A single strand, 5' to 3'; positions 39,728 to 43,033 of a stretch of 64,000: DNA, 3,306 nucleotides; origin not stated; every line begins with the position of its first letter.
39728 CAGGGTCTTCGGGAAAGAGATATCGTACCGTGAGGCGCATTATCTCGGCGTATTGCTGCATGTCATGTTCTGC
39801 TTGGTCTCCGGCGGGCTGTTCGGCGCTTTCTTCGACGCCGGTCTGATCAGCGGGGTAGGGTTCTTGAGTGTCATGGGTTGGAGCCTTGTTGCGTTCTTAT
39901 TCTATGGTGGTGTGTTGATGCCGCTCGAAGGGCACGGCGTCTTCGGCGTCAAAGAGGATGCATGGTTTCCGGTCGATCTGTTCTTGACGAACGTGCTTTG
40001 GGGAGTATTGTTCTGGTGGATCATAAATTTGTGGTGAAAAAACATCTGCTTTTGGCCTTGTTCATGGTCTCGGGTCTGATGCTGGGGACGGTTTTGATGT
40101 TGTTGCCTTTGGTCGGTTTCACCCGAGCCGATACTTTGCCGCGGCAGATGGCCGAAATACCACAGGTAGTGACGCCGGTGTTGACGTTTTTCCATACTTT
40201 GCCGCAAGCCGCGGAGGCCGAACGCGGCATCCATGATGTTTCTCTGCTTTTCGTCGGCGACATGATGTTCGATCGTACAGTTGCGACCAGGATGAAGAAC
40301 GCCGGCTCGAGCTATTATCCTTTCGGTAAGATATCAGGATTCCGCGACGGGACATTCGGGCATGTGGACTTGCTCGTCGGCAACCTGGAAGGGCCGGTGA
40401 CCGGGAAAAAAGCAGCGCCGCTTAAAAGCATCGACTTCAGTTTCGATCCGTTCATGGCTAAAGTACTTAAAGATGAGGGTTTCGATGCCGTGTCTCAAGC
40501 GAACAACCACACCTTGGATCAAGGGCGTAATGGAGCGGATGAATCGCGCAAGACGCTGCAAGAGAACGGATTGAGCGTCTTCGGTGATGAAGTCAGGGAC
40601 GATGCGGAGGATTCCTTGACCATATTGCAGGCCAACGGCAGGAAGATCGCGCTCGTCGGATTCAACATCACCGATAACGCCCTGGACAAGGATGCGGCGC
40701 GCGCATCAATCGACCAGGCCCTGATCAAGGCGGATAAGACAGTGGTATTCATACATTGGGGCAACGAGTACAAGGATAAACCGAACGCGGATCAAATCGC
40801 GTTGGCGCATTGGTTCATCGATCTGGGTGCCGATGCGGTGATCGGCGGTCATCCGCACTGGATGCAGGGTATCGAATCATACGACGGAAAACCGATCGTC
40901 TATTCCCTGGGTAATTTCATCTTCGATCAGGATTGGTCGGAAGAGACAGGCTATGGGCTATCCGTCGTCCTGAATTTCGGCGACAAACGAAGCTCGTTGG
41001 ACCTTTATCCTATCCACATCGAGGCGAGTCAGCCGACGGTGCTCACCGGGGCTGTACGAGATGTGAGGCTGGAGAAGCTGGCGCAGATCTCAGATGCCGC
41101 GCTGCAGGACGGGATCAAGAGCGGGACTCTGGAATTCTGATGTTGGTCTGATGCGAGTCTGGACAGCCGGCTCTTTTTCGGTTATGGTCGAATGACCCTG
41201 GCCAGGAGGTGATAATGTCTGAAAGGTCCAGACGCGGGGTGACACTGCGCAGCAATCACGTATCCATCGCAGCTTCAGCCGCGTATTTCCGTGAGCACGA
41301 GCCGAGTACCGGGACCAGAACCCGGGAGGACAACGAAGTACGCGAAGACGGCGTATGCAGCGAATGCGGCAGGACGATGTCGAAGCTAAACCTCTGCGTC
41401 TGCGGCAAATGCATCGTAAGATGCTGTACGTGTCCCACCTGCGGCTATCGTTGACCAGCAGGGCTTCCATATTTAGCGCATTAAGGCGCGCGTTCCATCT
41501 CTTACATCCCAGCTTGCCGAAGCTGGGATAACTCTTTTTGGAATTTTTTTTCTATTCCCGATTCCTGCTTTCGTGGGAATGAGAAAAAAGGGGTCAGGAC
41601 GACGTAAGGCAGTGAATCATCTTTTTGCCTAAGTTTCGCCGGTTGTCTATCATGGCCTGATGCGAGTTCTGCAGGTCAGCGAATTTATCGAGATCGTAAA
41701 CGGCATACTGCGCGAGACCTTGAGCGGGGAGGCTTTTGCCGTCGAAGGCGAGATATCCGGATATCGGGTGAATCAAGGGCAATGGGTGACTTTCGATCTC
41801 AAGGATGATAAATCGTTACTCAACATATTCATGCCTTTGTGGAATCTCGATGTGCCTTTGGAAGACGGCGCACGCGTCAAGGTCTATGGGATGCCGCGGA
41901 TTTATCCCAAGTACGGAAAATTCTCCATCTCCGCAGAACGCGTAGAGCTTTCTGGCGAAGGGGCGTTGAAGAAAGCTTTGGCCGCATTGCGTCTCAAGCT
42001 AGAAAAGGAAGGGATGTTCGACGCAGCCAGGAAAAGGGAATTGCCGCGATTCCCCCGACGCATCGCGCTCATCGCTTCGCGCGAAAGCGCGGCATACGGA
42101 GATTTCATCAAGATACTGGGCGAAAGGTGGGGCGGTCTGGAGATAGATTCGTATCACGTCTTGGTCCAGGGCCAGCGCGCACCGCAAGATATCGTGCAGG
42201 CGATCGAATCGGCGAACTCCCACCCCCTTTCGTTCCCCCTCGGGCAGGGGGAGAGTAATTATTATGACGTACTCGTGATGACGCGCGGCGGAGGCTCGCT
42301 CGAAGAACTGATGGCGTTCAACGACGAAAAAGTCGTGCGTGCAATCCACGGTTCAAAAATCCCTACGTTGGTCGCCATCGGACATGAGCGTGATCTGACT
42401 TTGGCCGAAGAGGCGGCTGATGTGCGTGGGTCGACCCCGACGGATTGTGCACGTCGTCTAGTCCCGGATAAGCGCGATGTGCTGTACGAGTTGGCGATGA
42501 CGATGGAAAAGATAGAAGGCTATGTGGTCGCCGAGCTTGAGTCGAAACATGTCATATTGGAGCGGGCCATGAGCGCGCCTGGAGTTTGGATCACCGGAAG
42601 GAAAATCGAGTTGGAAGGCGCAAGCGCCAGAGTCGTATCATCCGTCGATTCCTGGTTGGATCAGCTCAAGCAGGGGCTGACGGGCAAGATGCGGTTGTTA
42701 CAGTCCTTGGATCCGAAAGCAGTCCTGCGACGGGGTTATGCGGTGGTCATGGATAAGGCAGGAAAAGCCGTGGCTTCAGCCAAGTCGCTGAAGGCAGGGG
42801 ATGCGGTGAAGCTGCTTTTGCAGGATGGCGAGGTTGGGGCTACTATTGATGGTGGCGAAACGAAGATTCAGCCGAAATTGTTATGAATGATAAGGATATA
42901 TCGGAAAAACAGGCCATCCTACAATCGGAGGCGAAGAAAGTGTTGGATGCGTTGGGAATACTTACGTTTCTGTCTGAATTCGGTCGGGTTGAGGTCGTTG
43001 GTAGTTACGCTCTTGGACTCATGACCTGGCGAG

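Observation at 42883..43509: AT-rich nucleotidyltransferase-fold gene inserted between xseA and xseB with translational coupling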

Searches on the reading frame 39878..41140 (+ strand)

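Call 4: search_protein_families(library=pfam, proteins=[window:39878-41140:+], max_evalue=0.1)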
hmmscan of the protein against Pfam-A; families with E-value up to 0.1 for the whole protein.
window:39878-41140:+ (420 aa): 1 family
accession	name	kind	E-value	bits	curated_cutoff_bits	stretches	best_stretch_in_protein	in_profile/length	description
PF09587.15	PGA_cap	-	4.9e-61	206.9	27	1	123-351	2-255/255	Bacterial capsule synthesis protein PGA_cap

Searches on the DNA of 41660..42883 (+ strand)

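Call 72: search_rna_families(sources=[L094, L093, L092], threshold=evalue, max_evalue=1)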
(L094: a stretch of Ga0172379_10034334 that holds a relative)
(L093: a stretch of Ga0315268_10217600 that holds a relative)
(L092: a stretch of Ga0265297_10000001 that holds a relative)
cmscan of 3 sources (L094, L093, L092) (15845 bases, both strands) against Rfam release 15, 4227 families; matches with E-value up to 1: 2.
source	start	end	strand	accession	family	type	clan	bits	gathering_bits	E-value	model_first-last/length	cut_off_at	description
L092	7675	7811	+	RF00557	L10_leader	Cis-reg; leader;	-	40.5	44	0.0011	1-138/138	no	Ribosomal protein L10 leader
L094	4737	4792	+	RF00711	mir-449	Gene; miRNA;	CL00087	21.8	60.4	0.85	1-86/86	no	mir-449 microRNA precursor family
